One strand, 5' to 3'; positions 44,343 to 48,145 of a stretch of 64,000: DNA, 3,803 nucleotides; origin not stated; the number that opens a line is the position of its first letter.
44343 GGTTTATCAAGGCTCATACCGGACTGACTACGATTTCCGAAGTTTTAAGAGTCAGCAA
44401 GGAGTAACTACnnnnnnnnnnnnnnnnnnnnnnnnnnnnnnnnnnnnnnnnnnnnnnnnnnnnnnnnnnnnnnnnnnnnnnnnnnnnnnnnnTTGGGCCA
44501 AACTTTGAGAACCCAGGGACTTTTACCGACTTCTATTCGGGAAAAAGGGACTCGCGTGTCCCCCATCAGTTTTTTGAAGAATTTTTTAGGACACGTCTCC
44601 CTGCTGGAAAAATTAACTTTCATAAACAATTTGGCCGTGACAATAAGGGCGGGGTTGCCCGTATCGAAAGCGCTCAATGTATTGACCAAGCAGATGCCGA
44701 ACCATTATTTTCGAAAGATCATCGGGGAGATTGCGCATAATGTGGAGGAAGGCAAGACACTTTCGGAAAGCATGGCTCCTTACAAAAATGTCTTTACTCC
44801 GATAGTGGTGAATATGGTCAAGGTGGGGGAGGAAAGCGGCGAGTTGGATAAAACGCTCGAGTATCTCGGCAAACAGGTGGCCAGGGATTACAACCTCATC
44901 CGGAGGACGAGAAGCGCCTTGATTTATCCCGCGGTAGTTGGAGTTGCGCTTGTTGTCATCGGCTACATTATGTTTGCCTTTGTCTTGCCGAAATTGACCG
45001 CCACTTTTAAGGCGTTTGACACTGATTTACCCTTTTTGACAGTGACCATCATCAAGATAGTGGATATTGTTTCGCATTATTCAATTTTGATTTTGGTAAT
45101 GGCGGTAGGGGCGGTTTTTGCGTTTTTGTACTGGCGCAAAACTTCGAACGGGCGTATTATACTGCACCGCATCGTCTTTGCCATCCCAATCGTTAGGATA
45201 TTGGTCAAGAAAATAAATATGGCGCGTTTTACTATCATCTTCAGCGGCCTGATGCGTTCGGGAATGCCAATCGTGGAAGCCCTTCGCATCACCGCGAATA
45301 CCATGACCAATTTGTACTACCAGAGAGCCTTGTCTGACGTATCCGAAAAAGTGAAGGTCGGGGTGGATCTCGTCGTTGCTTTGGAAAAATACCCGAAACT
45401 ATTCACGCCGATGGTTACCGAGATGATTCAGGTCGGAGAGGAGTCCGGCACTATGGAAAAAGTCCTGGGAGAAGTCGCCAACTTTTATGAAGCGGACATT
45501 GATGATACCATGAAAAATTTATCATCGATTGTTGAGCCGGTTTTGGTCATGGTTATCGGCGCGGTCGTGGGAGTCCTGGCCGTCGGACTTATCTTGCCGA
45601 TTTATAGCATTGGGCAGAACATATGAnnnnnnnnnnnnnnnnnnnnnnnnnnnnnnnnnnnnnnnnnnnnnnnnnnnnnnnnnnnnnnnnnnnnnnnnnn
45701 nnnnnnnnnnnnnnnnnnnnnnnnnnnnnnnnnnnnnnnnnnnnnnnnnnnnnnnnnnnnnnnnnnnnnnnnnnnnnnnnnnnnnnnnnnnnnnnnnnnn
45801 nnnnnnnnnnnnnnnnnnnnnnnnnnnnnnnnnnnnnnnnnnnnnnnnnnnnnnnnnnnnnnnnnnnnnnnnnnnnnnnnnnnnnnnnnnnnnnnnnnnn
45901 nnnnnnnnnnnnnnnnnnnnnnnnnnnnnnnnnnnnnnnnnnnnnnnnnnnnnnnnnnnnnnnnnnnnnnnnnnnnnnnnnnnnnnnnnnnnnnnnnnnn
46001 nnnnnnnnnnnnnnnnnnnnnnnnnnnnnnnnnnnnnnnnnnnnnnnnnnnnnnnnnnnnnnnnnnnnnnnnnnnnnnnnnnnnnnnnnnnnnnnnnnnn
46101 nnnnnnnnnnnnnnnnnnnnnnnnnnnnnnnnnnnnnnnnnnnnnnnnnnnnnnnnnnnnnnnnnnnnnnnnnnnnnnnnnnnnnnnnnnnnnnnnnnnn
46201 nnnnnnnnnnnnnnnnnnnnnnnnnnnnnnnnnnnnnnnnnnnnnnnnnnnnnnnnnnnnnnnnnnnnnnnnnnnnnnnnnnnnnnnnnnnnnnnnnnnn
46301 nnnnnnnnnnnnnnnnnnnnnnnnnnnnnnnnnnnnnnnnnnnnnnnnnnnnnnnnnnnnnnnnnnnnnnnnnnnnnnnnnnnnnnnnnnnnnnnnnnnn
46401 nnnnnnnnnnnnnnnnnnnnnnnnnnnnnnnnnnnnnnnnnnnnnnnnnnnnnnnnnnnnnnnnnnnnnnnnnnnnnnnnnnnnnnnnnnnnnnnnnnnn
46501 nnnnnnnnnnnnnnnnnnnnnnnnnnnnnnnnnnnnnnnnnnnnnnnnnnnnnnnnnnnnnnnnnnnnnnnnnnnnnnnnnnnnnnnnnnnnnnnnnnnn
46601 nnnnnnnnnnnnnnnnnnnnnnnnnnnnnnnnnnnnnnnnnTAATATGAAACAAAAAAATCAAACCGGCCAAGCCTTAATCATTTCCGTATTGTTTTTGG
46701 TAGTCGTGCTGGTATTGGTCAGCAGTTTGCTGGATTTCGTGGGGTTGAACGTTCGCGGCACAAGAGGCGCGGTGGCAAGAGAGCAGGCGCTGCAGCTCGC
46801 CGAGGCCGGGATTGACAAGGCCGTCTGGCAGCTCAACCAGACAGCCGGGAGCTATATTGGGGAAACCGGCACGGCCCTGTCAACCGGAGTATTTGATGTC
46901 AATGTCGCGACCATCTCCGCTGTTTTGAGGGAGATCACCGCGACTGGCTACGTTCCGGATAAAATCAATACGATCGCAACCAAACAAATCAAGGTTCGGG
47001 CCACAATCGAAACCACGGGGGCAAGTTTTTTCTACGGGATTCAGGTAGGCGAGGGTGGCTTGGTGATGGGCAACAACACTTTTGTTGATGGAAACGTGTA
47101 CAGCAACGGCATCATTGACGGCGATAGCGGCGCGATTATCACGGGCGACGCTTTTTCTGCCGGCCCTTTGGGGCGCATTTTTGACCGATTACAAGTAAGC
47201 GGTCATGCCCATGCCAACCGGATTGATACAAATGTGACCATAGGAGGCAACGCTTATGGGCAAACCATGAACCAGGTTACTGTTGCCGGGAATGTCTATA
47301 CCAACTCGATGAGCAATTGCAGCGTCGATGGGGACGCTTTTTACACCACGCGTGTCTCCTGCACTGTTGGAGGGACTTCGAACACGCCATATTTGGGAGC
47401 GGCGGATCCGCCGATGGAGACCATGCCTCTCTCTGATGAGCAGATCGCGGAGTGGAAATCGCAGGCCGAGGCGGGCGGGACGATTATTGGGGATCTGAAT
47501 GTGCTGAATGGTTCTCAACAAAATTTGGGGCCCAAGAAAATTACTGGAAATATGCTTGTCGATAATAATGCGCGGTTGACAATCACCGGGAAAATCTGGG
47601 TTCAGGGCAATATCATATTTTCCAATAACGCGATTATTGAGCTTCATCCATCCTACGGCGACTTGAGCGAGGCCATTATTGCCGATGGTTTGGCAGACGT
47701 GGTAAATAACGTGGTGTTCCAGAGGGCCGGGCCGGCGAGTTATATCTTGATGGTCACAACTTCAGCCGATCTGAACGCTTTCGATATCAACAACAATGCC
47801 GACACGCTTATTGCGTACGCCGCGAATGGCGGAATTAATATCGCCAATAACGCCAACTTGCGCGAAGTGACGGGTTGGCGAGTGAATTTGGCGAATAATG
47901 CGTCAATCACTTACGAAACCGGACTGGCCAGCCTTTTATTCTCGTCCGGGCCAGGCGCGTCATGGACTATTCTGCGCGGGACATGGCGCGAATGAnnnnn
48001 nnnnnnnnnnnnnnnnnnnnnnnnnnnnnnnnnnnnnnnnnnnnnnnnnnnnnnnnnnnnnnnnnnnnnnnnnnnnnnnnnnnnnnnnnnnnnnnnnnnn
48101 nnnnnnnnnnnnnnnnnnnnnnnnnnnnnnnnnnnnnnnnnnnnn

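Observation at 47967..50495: PP-loop ATP-pyrophosphatase-like domain fused to MurD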

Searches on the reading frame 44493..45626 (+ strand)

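Call 63: search_protein_families(library=pfam, proteins=[window:44493-45626:+], max_evalue=0.001)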
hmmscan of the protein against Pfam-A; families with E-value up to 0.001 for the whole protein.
window:44493-45626:+ (377 aa): 1 family
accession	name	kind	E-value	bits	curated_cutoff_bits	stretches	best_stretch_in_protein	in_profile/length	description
PF00482.28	T2SSF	-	1e-57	193.9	25.2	2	43-166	1-125/125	Type II secretion system (T2SS), protein F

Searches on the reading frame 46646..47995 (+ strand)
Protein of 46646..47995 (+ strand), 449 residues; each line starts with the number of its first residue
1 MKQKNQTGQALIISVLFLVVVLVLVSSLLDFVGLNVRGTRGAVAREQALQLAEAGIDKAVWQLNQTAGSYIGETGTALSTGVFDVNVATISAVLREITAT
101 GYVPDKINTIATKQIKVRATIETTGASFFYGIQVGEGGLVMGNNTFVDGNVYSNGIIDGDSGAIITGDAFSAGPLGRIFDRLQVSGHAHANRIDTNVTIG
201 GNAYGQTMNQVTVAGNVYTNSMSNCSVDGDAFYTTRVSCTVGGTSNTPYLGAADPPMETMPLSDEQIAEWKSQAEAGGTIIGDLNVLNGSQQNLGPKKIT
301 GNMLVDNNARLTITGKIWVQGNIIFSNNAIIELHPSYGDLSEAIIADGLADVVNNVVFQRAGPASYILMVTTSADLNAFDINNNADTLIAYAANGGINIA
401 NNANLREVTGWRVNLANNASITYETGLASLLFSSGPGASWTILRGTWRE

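Call 63: search_protein_families(library=pfam, proteins=[window:46646-47995:+], max_evalue=0.001)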
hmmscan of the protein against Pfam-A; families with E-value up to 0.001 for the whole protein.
window:46646-47995:+ (449 aa): 1 family
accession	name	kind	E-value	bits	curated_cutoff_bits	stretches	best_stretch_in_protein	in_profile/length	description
PF14341.11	PilX_N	-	0.00056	20.3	25.5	0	8-56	2-50/51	PilX N-terminal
